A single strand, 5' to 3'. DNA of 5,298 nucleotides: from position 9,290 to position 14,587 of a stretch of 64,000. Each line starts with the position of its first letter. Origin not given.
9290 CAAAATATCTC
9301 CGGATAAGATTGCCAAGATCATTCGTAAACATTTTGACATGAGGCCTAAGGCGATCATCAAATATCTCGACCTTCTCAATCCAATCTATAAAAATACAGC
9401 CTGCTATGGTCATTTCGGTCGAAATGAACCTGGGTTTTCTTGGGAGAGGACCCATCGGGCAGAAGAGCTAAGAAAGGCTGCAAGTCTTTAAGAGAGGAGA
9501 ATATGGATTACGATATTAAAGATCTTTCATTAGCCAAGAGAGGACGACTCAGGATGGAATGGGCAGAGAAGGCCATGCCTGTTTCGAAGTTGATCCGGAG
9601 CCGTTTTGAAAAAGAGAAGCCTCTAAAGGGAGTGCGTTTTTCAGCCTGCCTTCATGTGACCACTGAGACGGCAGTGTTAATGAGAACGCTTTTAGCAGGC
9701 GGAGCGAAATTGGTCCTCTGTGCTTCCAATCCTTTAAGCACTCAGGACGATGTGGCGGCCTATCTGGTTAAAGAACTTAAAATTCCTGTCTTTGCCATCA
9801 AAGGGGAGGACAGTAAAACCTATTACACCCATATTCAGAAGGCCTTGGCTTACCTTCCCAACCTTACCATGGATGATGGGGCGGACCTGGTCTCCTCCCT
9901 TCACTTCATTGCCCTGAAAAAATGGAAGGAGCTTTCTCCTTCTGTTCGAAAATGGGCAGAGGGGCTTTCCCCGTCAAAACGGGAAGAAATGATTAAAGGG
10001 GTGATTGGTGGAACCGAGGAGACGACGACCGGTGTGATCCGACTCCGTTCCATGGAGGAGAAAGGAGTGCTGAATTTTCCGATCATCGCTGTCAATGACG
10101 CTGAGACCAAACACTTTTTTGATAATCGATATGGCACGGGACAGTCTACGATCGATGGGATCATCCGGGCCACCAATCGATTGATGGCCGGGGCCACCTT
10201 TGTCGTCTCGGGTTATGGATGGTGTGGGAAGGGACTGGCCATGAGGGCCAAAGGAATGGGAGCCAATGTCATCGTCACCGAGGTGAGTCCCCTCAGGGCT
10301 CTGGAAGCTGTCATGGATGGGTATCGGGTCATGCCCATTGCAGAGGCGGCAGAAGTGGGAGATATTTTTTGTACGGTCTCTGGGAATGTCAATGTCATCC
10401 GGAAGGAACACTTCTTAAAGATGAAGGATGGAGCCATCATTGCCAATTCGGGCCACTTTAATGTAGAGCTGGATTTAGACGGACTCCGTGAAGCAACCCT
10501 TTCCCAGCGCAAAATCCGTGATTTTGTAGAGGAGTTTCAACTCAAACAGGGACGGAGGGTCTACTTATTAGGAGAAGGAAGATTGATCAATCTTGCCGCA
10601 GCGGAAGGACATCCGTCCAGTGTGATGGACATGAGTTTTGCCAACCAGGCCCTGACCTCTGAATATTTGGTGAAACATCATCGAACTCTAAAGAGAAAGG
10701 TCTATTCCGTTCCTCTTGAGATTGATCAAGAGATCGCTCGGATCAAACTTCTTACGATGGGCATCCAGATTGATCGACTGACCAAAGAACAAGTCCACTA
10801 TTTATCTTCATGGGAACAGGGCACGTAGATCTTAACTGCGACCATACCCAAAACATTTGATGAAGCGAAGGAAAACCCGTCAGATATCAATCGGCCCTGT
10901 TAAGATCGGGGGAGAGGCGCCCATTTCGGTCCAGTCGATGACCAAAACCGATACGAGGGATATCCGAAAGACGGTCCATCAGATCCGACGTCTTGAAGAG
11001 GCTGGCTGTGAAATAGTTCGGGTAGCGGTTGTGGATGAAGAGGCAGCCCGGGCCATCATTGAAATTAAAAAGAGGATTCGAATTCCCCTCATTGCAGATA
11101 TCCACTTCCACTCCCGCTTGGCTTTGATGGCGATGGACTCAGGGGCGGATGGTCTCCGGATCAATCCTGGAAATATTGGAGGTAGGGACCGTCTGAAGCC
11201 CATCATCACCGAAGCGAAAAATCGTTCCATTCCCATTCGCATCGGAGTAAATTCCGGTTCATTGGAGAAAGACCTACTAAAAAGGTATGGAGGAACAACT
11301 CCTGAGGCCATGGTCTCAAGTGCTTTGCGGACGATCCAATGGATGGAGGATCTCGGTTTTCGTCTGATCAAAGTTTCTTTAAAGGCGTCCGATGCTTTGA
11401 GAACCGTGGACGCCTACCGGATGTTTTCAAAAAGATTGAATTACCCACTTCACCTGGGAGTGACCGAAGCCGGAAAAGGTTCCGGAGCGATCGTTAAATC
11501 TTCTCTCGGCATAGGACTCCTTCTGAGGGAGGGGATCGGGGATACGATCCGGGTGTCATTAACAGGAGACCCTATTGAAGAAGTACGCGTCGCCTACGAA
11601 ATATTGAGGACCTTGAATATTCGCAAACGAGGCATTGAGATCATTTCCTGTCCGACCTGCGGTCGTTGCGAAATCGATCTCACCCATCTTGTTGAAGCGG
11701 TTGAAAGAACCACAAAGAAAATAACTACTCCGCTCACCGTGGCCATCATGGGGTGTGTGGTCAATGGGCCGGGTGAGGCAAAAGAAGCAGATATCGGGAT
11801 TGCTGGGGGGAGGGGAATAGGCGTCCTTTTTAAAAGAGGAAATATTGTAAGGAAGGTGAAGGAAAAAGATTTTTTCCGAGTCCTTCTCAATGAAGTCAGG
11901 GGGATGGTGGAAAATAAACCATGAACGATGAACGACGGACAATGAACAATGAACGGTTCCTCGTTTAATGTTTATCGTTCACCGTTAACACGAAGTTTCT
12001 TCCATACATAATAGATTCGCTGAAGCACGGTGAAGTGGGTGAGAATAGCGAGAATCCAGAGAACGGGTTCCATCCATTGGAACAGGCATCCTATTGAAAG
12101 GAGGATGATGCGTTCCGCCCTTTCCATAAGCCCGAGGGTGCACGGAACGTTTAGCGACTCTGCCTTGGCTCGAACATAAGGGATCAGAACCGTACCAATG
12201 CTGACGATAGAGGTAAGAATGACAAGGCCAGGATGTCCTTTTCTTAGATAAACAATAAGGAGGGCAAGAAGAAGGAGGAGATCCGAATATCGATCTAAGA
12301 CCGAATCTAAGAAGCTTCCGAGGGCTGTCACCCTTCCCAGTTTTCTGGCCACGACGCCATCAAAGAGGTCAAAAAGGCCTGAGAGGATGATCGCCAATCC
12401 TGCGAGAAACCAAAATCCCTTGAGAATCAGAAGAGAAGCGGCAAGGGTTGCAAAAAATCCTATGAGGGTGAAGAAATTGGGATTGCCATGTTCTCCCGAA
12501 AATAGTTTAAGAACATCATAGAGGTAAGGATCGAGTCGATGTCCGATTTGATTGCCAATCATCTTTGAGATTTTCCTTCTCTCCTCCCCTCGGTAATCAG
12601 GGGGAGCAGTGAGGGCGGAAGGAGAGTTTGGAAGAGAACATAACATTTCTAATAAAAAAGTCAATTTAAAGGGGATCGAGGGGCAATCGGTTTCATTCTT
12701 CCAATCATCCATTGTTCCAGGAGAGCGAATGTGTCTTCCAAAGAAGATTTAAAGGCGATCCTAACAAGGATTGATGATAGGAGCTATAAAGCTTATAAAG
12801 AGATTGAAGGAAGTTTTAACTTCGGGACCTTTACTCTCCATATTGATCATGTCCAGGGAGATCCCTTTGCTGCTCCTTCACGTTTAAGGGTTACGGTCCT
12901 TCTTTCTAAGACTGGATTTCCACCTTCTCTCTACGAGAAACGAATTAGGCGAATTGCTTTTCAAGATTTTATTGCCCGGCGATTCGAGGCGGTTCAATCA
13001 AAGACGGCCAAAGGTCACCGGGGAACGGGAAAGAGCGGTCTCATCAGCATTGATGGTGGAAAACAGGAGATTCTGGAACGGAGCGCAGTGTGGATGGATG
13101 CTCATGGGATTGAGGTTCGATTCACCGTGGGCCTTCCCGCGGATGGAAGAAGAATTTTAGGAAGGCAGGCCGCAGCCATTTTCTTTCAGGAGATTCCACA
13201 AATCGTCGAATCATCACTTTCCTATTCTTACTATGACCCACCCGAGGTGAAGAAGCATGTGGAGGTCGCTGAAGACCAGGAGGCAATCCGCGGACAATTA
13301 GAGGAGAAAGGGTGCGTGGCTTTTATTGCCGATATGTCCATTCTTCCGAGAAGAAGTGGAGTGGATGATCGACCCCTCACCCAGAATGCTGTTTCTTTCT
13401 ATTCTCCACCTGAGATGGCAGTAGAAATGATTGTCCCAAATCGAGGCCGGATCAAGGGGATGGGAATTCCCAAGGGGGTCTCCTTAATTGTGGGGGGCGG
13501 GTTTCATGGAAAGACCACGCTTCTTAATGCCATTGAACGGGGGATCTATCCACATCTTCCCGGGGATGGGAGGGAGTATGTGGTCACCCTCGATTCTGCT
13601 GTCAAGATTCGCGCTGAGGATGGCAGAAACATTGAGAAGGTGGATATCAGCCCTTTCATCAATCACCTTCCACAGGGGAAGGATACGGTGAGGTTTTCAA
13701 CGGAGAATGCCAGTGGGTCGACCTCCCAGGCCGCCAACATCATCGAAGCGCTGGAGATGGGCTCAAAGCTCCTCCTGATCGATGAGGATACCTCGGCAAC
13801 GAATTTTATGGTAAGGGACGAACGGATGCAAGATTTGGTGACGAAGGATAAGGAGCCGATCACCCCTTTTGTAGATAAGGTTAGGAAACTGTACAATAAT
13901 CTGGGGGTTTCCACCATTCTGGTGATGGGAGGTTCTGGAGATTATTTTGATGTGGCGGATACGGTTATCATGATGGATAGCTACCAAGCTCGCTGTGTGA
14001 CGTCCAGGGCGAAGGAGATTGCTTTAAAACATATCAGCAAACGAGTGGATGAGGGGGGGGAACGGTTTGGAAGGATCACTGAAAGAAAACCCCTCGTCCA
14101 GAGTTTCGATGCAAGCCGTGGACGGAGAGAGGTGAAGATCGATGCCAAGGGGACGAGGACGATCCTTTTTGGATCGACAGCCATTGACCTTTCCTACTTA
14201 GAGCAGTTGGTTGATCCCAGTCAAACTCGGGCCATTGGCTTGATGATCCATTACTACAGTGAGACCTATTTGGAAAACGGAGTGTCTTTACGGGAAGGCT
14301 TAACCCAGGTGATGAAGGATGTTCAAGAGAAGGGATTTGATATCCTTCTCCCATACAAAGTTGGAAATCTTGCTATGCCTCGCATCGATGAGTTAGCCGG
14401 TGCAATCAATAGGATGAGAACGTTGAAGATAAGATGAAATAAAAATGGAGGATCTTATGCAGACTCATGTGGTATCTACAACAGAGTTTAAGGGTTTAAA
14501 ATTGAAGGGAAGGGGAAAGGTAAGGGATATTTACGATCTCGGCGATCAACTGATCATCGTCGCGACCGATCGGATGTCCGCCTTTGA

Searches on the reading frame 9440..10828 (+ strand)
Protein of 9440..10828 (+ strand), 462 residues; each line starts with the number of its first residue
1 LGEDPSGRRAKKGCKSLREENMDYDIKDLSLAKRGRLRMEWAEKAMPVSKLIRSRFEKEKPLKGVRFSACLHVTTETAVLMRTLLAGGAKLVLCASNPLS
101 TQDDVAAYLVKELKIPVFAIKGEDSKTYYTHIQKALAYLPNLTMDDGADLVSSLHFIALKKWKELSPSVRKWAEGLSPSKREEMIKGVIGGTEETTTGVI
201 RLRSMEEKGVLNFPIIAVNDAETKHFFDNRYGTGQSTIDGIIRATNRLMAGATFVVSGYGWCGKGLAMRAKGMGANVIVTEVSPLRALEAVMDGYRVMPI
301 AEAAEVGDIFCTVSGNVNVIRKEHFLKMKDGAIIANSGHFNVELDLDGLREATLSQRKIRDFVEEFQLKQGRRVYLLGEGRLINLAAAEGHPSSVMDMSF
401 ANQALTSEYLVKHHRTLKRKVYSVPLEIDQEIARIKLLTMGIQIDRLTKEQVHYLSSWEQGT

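Call 34: search_protein_families(library=pfam, proteins=[window:9440-10828:+], max_evalue=0.00001)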
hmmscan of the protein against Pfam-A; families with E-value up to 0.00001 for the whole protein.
window:9440-10828:+ (462 aa): 3 families
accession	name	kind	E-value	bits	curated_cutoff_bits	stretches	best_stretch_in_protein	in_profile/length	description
PF05221.23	AdoHcyase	-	1.9e-65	221.4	25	1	23-460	1-290/299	S-adenosyl-L-homocysteine hydrolase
PF00670.27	AdoHcyase_NAD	-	4.5e-50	170.4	27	1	229-389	1-161/162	S-adenosyl-L-homocysteine hydrolase, NAD binding domain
PF02826.25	2-Hacid_dh_C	-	1.7e-07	31.3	25.1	1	247-339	32-128/178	D-isomer specific 2-hydroxyacid dehydrogenase, NAD binding domain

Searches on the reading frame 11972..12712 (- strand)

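Call 90: search_protein_families(library=pfam, proteins=[window:11972-12712:-], max_evalue=0.01)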
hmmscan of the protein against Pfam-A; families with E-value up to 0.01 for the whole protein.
window:11972-12712:- (246 aa): 1 family
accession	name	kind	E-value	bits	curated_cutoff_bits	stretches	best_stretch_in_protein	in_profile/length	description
PF01066.26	CDP-OH_P_transf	-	1.8e-17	64.6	22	1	78-224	4-145/152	CDP-alcohol phosphatidyltransferase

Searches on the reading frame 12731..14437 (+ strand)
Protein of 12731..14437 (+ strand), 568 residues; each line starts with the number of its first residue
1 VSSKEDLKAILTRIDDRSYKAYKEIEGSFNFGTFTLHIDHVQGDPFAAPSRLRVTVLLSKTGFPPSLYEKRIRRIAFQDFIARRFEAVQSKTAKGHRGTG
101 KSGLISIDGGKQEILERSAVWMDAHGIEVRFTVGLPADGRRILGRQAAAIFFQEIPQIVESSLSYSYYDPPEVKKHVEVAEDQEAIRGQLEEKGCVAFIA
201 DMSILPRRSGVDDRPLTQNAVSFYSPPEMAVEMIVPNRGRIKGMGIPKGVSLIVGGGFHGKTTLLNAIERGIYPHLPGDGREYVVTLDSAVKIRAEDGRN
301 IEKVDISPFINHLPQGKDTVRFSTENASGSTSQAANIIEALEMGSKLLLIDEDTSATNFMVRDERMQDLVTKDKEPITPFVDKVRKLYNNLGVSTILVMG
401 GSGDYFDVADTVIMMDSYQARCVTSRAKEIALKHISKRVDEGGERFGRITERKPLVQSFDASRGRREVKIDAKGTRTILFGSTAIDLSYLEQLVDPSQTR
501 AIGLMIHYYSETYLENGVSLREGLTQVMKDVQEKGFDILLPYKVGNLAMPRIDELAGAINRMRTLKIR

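Call 90: search_protein_families(library=pfam, proteins=[window:12731-14437:+], max_evalue=0.01)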
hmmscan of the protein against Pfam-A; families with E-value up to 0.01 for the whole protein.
window:12731-14437:+ (568 aa): 5 families
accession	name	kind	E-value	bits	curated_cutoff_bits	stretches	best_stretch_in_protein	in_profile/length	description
PF09818.15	ABC_ATPase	-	1.3e-130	434.9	23.2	1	172-452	4-283/283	P-loop domain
PF20446.3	ABC_N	-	1.1e-53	181.9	26.5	1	5-165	2-161/162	ATPase of the ABC class N-terminal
PF21117.3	MRB1590_C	-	2.1e-30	105.9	27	1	469-568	1-102/102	MRB1590 C-terminal domain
PF00005.33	ABC_tran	-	0.0071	17.4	25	0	298-354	77-136/137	ABC transporter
PF13476.12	AAA_23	-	0.0081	17.3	27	0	248-365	19-142/201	AAA domain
